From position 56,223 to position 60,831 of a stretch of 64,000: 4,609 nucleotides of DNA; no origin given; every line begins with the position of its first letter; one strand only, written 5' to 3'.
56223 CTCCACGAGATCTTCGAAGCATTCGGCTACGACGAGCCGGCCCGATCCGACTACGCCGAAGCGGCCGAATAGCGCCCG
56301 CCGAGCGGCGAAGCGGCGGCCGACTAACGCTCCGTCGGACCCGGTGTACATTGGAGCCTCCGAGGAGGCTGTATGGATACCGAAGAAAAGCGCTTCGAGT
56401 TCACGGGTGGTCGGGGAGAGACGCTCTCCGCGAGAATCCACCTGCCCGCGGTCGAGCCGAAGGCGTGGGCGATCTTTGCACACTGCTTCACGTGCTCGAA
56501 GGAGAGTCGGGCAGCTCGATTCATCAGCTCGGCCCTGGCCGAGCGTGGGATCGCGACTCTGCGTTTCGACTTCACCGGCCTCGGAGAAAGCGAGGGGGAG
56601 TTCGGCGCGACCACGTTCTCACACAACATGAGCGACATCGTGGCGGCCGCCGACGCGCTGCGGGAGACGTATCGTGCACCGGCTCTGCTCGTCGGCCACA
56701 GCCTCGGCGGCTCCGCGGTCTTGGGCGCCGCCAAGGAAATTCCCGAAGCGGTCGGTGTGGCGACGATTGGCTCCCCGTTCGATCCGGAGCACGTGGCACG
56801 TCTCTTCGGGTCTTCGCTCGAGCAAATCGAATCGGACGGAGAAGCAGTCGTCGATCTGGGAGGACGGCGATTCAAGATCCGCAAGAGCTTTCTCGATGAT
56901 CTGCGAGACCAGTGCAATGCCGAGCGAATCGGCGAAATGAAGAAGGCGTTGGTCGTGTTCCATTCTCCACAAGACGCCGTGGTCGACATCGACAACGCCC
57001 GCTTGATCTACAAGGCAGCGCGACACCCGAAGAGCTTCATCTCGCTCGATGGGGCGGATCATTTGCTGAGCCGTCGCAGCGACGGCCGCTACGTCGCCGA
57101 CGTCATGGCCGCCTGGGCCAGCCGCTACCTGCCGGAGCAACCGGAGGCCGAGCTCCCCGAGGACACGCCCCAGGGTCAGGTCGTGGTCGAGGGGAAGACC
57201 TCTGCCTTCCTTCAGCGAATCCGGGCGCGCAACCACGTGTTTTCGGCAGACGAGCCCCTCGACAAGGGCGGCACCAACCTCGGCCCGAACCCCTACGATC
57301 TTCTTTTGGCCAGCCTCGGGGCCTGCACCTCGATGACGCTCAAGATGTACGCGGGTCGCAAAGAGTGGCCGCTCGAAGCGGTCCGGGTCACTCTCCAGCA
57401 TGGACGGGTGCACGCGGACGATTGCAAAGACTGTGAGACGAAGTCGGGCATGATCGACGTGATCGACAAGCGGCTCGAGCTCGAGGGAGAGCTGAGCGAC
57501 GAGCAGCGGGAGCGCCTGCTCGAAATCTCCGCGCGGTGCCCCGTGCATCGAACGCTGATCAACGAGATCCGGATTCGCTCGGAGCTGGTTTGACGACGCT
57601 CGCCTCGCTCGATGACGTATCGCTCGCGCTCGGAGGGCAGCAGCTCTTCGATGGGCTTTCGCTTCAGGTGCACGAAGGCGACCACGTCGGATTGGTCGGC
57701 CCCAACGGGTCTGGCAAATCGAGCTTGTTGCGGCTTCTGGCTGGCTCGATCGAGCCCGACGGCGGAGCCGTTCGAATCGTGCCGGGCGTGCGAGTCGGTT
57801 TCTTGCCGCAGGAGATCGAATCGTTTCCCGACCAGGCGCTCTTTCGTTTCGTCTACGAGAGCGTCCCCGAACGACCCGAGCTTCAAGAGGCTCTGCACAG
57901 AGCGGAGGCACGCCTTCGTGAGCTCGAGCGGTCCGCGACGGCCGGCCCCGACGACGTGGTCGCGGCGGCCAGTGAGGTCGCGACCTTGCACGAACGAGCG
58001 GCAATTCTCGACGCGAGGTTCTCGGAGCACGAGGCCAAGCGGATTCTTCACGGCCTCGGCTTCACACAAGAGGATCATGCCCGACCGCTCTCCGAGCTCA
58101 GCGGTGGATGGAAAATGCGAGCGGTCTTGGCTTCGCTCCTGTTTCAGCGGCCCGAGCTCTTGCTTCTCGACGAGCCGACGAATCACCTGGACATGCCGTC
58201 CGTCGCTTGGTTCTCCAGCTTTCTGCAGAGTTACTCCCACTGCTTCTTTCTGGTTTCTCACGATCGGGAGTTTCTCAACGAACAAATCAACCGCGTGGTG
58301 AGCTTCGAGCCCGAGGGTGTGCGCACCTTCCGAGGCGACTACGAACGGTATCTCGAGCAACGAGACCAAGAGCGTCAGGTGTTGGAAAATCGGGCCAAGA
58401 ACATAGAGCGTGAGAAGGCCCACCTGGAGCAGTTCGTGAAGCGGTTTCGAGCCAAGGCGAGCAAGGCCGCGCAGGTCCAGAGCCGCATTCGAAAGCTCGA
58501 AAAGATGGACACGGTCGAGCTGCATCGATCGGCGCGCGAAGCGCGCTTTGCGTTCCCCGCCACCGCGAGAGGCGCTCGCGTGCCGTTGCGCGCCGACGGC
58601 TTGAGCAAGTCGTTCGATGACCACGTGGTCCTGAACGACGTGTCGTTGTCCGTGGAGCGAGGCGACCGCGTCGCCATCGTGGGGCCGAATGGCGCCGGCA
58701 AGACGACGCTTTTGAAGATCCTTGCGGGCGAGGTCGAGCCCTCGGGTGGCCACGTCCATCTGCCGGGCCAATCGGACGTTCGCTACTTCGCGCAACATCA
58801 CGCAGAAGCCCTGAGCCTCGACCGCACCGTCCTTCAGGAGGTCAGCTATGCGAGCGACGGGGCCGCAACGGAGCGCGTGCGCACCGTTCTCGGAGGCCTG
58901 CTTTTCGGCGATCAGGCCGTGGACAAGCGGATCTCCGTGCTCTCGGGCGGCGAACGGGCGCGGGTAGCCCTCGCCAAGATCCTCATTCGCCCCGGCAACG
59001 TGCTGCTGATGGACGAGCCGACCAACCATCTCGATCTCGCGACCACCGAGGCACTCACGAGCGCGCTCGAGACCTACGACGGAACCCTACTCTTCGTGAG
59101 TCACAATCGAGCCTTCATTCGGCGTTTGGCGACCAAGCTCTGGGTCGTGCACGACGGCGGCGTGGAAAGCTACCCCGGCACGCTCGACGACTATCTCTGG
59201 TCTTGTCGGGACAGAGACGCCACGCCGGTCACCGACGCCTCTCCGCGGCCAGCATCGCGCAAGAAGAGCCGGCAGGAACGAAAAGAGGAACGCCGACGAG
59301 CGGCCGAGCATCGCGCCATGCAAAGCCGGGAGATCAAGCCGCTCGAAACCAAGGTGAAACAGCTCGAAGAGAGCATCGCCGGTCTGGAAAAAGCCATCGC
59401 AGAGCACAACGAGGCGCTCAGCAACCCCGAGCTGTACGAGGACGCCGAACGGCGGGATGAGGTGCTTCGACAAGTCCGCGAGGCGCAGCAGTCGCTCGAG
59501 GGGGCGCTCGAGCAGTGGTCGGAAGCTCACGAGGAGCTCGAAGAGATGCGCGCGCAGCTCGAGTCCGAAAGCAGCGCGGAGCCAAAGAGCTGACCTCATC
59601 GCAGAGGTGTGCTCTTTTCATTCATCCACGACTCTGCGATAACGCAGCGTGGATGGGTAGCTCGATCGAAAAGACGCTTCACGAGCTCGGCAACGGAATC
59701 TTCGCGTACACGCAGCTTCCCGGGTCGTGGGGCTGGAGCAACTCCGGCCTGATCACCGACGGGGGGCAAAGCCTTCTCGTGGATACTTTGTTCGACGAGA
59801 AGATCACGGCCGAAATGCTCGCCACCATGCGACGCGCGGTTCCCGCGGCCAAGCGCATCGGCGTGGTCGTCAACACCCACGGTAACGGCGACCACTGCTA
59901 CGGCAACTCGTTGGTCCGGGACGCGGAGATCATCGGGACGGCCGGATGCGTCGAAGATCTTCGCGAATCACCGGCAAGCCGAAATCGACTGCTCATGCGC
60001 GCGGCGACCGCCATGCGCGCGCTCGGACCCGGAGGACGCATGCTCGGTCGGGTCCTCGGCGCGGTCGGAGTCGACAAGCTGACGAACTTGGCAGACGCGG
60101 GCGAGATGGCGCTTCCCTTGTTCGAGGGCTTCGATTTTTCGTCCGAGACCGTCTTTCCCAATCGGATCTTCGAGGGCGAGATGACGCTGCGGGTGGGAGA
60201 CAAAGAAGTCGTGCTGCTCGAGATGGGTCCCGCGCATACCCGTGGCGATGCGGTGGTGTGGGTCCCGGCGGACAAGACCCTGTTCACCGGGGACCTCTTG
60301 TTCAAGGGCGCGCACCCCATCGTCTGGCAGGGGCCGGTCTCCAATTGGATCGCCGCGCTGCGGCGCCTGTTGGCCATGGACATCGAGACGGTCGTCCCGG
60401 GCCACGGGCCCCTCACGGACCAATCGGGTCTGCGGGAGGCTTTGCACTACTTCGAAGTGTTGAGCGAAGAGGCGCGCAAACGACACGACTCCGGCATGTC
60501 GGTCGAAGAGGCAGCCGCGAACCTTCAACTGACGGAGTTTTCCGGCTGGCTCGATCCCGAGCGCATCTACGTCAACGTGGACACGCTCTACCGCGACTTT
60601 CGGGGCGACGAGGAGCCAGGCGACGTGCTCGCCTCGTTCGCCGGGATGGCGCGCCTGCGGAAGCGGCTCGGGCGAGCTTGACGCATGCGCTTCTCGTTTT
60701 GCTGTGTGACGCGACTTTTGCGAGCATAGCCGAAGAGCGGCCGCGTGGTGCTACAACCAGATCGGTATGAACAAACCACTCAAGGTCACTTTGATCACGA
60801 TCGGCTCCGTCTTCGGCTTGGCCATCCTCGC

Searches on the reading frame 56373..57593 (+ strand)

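Call 27: search_protein_families(library=pfam, proteins=[window:56373-57593:+], max_evalue=0.00001)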
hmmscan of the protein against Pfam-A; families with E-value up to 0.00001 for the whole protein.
window:56373-57593:+ (406 aa): 4 families
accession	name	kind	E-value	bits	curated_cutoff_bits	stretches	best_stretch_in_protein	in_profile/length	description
PF02566.24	OsmC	-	5.8e-17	62.4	27.5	1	300-402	1-98/100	OsmC-like protein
PF12146.15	Hydrolase_4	-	2.2e-15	57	27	1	46-139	19-114/239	Serine aminopeptidase, S33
PF12697.13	Abhydrolase_6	-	7e-12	46.9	26.3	1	34-273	2-200/217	Alpha/beta hydrolase family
PF20408.4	Abhydrolase_11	-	5.5e-06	26.7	27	0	31-139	3-112/193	Alpha/beta hydrolase domain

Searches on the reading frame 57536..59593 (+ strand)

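Call 74: search_protein_families(library=pfam, proteins=[window:57536-59593:+], max_evalue=0.0001)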
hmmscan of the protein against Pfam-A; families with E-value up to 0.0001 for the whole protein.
window:57536-59593:+ (685 aa): 17 families
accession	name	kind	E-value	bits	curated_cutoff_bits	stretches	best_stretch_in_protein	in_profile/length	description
PF00005.33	ABC_tran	-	1.1e-54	185.2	25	2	366-497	1-137/137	ABC transporter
PF12848.13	ABC_tran_Xtn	-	9.3e-20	70.9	25.9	1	259-338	5-83/85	ABC transporter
PF13304.12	AAA_21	-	2.7e-14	54.4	27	0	380-397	3-20/304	AAA domain, putative AbiEii toxin, Type IV TA system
PF02463.25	SMC_N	-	6.6e-14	52.3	40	0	159-254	115-208/220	RecF/RecN/SMC N terminal domain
PF13191.12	AAA_16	-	1.3e-08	36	32.6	0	44-147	18-122/167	AAA ATPase domain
PF13604.12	AAA_30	-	1.4e-08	35.2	27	0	379-522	21-123/191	AAA domain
PF13555.12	AAA_29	-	2e-08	34.3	27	0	37-65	11-39/61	P-loop containing region of AAA domain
PF16326.10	ABC_tran_CTD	-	9.2e-08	32.6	32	1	606-663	9-66/69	ABC transporter C-terminal domain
PF13401.12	AAA_22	-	1.9e-07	31.9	27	0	379-432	8-64/130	AAA domain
PF00004.35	AAA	-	1.9e-05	25.6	21.2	0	380-401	2-23/131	ATPase family associated with various cellular activities (AAA)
PF00006.31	ATP-synt_ab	-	2.5e-05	24.5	29.5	0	368-468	6-107/213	ATP synthase alpha/beta family, nucleotide-binding domain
PF13476.12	AAA_23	-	3.3e-05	25.1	27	0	380-396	23-39/201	AAA domain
PF05496.18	RuvB_N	-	4e-05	23.9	27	0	373-401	30-58/159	Holliday junction DNA helicase RuvB P-loop domain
PF06414.18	Zeta_toxin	-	5.2e-05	23.2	22.3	0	379-427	19-66/199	Zeta toxin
PF13521.12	AAA_28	-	5.9e-05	23.8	27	0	378-399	1-22/164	AAA domain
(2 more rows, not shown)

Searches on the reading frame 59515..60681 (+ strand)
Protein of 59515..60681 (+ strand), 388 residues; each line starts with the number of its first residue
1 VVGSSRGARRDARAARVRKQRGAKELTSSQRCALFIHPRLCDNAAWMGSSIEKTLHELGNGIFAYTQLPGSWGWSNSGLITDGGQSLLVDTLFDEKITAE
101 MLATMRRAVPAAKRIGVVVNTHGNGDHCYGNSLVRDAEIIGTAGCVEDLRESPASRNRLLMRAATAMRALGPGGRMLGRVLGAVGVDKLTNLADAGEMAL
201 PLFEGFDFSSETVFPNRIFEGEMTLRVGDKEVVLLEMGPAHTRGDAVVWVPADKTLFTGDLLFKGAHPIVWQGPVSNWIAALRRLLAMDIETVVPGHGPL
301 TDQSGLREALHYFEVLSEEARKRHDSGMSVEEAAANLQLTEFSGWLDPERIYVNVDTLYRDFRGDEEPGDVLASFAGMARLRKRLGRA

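Call 74: search_protein_families(library=pfam, proteins=[window:59515-60681:+], max_evalue=0.0001)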
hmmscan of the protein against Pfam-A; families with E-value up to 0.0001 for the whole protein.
window:59515-60681:+ (388 aa): 2 families
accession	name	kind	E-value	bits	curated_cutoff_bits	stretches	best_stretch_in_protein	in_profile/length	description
PF00753.33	Lactamase_B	-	1.9e-25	90.4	22.7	1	75-297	6-196/196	Metallo-beta-lactamase superfamily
PF12706.13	Lactamase_B_2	-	6.2e-05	23.1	27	0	87-155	3-76/200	Beta-lactamase superfamily domain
